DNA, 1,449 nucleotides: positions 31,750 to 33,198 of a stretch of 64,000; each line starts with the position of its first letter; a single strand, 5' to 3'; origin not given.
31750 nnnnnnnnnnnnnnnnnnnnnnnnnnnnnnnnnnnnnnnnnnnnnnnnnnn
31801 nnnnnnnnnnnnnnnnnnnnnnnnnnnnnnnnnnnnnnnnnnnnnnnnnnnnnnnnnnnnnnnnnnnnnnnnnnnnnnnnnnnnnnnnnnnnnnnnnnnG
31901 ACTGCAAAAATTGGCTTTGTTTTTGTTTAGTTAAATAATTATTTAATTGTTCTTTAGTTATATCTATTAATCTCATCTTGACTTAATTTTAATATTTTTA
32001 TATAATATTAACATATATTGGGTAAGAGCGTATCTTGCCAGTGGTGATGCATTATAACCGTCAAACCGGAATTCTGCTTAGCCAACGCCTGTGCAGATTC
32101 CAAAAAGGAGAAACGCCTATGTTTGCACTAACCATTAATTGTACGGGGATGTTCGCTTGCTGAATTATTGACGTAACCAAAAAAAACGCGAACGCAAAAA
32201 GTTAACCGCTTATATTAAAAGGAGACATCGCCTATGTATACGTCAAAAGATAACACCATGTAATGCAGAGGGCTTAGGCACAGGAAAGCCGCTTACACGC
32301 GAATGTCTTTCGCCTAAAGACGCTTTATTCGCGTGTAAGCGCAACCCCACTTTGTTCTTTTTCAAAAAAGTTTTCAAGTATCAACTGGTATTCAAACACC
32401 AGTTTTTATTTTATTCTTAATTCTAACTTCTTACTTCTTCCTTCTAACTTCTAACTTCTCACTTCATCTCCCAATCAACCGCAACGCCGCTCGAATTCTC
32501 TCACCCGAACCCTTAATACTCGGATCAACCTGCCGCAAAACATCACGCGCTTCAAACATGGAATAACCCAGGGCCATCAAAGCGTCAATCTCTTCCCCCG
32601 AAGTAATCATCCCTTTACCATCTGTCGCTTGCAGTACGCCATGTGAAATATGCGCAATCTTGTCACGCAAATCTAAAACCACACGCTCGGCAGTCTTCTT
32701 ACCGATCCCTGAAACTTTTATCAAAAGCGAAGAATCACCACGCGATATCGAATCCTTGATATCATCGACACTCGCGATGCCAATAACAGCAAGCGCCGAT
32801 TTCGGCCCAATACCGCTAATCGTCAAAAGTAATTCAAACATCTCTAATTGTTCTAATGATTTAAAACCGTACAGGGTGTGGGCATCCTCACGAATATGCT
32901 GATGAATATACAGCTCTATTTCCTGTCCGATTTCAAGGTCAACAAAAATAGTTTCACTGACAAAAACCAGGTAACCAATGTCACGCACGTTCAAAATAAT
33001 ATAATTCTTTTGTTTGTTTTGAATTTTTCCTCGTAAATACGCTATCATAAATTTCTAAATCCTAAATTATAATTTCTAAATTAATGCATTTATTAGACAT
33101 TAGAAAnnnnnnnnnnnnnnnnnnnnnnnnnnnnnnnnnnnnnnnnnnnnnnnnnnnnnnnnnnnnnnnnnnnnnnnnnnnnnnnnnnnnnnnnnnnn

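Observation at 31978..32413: Orphan antisense-oriented transcription unit: consensus promoter, two SD-led micro-ORFs, 21-bp hairpin and terminator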

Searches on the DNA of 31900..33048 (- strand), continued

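Call 61: search_with_rna_model(model_id=R1, sources=[L001, L002, L003, L004, L005, L006, L007, L008, L009, L010, L011, L012, L013, L014, L015, L016, L017, L018, L019, L020, L021, L022, L023, L024, L025, L026, L027, L028, L029, L030, L031, L032, L033, L034, L035, L036, L037, L038, L039, L040, L041, L042, L043, L044, L045, L046, L047, L048, L049, L050, L051, L052, L053, L054, L055, L056, L057, L058, L059, L060, L061, L062, L063, L064, L065, L066, L067, L068, L069, L070, L071, L072, L073, L074, L075, L076, L077, L078, L079, L080, L082, L083, L084, L085, L087, L101, L102, L103, L104, L105, L106, window], max_evalue=10, show_alignments=3)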
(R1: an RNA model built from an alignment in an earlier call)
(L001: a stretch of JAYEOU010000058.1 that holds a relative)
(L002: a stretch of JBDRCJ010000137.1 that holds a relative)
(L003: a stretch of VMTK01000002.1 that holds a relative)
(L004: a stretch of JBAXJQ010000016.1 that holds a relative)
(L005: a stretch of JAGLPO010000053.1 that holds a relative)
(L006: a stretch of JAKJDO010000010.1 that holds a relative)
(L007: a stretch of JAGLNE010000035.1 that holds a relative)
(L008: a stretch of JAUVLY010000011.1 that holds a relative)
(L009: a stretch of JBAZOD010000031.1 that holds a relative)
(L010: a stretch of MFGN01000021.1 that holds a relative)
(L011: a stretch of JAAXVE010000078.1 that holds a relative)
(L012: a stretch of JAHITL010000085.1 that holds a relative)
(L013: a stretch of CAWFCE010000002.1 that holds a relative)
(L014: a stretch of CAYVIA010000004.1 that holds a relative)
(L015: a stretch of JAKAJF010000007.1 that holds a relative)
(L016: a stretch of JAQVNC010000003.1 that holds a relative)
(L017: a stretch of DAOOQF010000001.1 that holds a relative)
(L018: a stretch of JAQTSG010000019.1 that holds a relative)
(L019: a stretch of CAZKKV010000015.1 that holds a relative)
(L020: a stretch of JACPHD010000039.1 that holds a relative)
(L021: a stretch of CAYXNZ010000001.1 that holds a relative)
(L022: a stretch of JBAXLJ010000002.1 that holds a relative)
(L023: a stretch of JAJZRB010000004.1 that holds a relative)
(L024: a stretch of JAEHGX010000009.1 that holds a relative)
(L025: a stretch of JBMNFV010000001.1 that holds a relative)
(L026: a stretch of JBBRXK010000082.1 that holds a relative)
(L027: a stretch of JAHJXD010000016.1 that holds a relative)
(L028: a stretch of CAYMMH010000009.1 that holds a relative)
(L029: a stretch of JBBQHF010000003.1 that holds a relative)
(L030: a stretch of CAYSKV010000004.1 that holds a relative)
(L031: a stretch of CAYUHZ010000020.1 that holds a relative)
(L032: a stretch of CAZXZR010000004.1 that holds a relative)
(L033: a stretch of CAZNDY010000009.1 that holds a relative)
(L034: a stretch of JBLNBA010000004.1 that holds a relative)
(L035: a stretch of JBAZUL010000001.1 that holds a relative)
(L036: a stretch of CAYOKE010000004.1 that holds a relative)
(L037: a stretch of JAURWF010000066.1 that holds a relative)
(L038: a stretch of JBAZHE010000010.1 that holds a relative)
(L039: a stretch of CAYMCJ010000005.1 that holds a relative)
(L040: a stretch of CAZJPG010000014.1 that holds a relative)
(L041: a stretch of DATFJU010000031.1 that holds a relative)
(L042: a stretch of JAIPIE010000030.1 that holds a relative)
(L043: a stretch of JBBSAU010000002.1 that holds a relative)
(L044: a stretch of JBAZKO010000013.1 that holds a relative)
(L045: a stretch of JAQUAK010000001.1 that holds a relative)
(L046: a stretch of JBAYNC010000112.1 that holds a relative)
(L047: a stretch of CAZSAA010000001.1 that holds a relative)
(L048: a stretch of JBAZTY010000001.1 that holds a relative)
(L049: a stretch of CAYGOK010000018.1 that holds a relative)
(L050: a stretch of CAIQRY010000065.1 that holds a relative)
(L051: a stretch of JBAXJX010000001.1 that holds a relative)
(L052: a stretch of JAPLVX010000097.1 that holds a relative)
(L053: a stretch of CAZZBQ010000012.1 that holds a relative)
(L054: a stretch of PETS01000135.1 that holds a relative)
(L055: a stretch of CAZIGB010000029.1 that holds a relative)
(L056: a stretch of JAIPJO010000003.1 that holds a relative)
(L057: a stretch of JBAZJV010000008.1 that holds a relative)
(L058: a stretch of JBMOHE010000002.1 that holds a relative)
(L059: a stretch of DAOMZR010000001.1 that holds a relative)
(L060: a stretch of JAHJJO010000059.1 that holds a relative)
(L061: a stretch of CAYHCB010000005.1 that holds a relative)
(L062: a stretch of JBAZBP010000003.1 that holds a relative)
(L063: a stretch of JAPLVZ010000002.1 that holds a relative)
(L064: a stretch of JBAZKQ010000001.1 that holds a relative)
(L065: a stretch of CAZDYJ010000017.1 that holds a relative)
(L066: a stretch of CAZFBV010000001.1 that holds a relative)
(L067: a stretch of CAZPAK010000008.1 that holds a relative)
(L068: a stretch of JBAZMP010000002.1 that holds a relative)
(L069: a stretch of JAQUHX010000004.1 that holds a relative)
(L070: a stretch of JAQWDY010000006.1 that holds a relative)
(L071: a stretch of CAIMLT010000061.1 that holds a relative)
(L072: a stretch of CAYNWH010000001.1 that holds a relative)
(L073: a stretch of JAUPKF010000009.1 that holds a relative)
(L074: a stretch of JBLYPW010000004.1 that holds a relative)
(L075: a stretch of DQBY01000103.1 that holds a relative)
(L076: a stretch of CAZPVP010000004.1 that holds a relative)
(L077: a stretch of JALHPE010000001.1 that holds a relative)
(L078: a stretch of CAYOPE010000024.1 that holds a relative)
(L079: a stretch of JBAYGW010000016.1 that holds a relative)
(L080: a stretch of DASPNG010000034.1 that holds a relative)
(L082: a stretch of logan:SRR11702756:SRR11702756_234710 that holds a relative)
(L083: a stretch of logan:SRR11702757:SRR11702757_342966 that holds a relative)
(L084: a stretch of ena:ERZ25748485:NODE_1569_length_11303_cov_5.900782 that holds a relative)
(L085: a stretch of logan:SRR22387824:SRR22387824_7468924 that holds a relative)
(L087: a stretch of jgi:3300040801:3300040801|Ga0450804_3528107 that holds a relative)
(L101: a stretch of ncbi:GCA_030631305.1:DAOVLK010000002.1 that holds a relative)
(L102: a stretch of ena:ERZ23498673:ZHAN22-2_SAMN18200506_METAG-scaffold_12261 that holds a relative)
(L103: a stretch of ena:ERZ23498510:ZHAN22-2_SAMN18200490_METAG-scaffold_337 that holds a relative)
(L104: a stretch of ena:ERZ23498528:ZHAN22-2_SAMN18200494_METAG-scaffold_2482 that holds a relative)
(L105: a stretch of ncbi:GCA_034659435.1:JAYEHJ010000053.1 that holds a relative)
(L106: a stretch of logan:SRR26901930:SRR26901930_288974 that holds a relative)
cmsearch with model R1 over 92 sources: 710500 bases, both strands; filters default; matches with E-value up to 10: 4.
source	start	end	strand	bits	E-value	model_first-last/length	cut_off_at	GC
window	32013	32168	+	174.8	2.9e-40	1-156/156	no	0.43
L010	2760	2934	+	11.7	3.1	1-156/156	no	0.33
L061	5821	5867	-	11.4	3.9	97-145/156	no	0.15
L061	5934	6024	+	11.2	4.2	1-156/156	no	0.37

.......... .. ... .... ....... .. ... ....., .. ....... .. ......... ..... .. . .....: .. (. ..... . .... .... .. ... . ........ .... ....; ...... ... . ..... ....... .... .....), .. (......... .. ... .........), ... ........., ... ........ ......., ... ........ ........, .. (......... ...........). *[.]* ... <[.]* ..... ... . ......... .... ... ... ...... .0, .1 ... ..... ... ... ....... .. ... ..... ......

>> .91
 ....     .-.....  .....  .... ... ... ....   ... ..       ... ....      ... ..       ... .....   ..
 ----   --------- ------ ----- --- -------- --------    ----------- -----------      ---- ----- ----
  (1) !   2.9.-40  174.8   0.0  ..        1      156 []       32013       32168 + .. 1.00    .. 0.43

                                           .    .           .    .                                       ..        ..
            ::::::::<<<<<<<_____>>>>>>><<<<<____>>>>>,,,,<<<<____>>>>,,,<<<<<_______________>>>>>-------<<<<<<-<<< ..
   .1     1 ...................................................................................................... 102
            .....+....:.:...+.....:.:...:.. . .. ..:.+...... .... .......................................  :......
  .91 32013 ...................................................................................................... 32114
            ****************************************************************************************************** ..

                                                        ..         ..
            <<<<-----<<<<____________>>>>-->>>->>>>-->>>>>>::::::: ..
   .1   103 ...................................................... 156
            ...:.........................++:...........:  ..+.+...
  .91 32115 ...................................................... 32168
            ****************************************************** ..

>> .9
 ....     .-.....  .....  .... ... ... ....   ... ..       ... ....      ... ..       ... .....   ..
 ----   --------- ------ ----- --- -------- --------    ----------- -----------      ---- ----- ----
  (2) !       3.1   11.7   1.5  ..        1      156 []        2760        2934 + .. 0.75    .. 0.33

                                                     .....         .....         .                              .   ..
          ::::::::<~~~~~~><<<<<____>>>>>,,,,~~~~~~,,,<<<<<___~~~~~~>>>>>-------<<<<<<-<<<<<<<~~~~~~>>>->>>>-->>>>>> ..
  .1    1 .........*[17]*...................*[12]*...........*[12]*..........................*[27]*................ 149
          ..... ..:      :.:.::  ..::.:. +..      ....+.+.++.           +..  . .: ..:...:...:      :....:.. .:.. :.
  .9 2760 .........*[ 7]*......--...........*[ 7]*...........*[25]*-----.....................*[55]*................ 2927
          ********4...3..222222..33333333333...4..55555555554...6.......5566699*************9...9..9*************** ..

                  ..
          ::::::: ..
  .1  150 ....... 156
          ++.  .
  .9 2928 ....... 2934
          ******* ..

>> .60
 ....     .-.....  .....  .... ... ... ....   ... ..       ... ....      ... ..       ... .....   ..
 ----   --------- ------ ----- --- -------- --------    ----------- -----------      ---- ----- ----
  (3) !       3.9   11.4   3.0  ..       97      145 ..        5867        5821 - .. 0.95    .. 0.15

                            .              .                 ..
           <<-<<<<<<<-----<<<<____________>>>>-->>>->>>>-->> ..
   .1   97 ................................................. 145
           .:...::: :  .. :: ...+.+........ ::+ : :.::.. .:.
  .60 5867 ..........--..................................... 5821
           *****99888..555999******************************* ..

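Call 62: search_with_rna_model(model_id=R1, source=L003, filters=off, max_evalue=10, show_alignments=2)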
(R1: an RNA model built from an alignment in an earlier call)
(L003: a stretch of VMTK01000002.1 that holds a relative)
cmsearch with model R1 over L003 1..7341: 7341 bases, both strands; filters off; matches with E-value up to 10: 19.
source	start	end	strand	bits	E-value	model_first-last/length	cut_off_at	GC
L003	3351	3495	+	15.6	0.0036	1-156/156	no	0.32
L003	5087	5196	-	12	0.028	1-156/156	no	0.28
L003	6888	7035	-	7.9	0.28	1-156/156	no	0.34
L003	3821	3913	-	7.4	0.39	1-156/156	no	0.37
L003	6185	6226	-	6.8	0.52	100-141/156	no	0.52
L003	3575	3727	-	6.3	0.7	1-156/156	no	0.46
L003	668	821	-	5.6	1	1-156/156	no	0.43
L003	6072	6235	+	4.4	2.1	1-156/156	no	0.38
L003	2753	2885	+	3.3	3.7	1-156/156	no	0.31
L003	6014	6055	-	3.3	3.8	1-156/156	no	0.17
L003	1062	1211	-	3.3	3.9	1-156/156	no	0.35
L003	1065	1214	+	2.9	4.7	1-156/156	no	0.36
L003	3839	3863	+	2.8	5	60-85/156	no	0.44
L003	28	165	+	2.4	6.2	1-156/156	no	0.5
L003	5877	5924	-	2.3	6.8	97-145/156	no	0.42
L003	6813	6837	+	2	7.8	109-133/156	no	0.16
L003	3910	3926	+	2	8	1-156/156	no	0.12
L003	5537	5553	+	1.9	8.6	1-156/156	no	0.24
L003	5152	5275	+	1.8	9.1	1-156/156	no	0.37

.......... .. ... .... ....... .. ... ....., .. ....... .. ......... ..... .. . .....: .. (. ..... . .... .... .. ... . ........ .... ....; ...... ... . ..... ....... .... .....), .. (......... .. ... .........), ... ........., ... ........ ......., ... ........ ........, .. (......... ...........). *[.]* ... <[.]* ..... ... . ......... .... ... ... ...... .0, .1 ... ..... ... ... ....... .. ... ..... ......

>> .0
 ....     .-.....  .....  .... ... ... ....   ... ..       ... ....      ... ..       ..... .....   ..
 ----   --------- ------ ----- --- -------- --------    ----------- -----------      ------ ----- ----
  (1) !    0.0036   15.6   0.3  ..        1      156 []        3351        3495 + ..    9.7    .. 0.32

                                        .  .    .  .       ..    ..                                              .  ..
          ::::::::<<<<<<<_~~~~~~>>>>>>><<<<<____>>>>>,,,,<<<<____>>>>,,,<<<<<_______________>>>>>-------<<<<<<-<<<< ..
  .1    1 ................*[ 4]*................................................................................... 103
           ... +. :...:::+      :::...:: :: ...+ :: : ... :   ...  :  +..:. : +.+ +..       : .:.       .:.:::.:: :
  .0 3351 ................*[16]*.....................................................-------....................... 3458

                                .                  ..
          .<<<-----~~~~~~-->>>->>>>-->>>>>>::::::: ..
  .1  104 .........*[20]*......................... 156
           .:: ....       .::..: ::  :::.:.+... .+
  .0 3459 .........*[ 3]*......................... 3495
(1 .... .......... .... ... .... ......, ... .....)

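Call 76: search_dna_similar(query=window:31977-32420:+, collection=plasmids, mode=distant, max_evalue=0.01, max_rows=10)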
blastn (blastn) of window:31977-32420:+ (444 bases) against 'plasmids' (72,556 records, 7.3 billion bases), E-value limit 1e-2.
No match.

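Call 77: search_dna_similar(query=window:31977-32420:+, collection=phages, mode=distant, max_evalue=0.01, max_rows=10)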
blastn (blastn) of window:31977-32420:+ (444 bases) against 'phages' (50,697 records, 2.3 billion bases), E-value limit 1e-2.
No match.
